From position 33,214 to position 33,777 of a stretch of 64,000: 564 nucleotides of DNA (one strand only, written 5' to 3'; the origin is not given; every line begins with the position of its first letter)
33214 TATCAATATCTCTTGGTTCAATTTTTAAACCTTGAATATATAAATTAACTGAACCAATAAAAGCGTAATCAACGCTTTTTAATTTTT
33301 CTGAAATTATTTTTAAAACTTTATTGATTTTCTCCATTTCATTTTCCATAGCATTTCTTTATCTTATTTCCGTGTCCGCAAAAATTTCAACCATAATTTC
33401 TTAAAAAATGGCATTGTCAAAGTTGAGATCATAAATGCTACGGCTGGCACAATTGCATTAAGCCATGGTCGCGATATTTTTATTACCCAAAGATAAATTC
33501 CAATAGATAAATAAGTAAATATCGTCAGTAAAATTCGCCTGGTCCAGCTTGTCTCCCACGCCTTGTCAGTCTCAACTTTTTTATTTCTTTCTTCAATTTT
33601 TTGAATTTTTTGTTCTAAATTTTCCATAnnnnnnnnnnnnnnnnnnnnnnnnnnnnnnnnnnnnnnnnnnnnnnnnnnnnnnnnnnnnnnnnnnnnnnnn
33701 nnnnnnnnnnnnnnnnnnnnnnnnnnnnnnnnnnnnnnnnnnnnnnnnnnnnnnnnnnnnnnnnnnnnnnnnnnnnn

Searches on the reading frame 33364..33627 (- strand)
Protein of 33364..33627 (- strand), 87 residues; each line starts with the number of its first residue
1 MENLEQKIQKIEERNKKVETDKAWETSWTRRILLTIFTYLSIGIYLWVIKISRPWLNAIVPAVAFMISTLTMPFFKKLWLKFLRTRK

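Call 5: search_protein_families(library=pfam, proteins=[window:33364-33627:-], max_evalue=0.1)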
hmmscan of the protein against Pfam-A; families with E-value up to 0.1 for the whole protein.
window:33364-33627:- (87 aa): 0 families

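Call 17: search_protein_families(library=ncbifam, proteins=[window:33364-33627:-], max_evalue=0.01)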
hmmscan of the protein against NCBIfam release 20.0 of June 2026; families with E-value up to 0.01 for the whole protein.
window:33364-33627:- (87 aa): 1 family
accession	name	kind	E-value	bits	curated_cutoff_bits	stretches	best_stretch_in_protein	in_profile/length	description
TIGR03753.1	blh_monoox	subfamily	0.0019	17.9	95.25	1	15-73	199-254/260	beta-carotene 15,15'-dioxygenase, Brp/Blh family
